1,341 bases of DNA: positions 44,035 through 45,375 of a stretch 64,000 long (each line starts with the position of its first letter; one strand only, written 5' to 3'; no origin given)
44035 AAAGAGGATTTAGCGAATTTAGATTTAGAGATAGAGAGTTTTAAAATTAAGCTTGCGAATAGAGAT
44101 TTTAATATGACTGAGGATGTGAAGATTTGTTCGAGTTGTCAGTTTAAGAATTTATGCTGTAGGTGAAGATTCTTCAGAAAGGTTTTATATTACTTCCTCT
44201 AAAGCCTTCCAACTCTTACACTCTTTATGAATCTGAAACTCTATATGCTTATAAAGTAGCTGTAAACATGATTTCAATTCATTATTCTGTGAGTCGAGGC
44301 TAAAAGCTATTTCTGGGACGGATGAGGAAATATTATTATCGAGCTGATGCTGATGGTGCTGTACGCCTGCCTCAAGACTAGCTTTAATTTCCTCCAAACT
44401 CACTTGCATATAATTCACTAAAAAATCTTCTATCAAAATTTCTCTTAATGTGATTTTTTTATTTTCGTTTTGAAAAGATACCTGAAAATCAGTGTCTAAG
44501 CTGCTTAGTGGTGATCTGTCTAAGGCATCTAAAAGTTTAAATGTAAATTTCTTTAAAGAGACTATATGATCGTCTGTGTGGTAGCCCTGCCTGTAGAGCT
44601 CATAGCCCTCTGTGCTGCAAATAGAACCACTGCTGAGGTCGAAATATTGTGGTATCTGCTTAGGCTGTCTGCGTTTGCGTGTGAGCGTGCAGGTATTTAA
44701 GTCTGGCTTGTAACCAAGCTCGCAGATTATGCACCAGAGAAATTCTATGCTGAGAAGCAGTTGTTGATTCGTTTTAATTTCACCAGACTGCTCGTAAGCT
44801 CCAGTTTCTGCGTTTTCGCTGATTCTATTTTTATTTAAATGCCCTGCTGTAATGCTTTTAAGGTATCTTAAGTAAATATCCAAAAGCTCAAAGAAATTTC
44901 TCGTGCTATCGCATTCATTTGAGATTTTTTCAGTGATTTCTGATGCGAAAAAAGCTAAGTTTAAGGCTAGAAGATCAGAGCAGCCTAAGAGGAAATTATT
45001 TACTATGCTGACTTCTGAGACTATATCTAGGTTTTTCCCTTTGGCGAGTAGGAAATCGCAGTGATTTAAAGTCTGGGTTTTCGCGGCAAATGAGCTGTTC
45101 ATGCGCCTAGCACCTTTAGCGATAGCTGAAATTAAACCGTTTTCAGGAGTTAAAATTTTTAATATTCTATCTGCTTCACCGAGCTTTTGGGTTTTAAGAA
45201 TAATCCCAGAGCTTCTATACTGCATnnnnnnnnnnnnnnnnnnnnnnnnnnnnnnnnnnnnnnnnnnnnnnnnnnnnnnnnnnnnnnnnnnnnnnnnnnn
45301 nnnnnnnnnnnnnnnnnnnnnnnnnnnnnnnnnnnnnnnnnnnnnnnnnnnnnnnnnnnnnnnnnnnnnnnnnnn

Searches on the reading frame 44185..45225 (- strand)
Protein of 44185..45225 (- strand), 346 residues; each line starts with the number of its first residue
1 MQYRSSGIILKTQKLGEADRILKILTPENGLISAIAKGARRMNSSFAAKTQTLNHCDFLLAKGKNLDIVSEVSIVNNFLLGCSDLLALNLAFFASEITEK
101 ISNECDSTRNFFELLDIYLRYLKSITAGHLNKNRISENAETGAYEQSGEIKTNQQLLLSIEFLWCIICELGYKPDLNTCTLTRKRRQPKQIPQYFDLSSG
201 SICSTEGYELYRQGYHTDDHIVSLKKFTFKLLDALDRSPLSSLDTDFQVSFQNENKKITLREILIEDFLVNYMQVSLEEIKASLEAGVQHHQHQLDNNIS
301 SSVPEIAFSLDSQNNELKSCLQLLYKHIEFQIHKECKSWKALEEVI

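Call 17: find_encoding_contigs(protein=window:44185-45225:-, flank=3000, max_places=6)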
Protein window:44185-45225:- (346 aa): 20 contigs read that carry it; 6 places shown.
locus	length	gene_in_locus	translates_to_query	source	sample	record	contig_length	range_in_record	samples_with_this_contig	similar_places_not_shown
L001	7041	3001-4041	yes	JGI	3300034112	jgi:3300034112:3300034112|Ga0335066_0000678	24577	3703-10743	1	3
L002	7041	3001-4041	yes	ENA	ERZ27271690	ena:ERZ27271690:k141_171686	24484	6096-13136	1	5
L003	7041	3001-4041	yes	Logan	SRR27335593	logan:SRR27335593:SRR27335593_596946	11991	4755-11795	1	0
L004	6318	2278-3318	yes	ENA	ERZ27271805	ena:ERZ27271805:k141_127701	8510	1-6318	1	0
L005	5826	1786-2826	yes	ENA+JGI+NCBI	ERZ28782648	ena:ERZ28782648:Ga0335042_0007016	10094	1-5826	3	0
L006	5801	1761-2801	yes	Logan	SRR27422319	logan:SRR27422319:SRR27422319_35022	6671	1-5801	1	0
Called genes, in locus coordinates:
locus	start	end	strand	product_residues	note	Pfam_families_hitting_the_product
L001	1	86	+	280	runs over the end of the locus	-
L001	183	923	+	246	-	PF01311:Bac_export_1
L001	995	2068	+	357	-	PF01312:Bac_export_2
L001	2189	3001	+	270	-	-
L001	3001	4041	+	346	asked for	PF11967:RecO_N, PF02565:RecO_C (faint)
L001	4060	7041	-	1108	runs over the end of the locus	PF00580:UvrD-helicase, PF13245:AAA_19, PF13538:UvrD_C_2 (faint), PF13361:UvrD_C, PF01930:Cas_Cas4 (faint), PF12705:PDDEXK_1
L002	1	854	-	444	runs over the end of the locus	-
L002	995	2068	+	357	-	PF01312:Bac_export_2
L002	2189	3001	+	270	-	-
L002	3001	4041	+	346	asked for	PF11967:RecO_N, PF02565:RecO_C (faint)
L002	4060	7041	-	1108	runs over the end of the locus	PF00580:UvrD-helicase, PF13245:AAA_19, PF13538:UvrD_C_2 (faint), PF13361:UvrD_C, PF01930:Cas_Cas4 (faint), PF12705:PDDEXK_1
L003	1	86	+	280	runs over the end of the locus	-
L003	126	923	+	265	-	PF01311:Bac_export_1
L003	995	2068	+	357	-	PF01312:Bac_export_2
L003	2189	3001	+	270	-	-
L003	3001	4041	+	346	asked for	PF11967:RecO_N, PF02565:RecO_C (faint)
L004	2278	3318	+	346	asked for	PF11967:RecO_N, PF02565:RecO_C (faint)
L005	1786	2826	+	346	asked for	PF11967:RecO_N, PF02565:RecO_C (faint)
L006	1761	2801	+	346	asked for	PF11967:RecO_N, PF02565:RecO_C (faint)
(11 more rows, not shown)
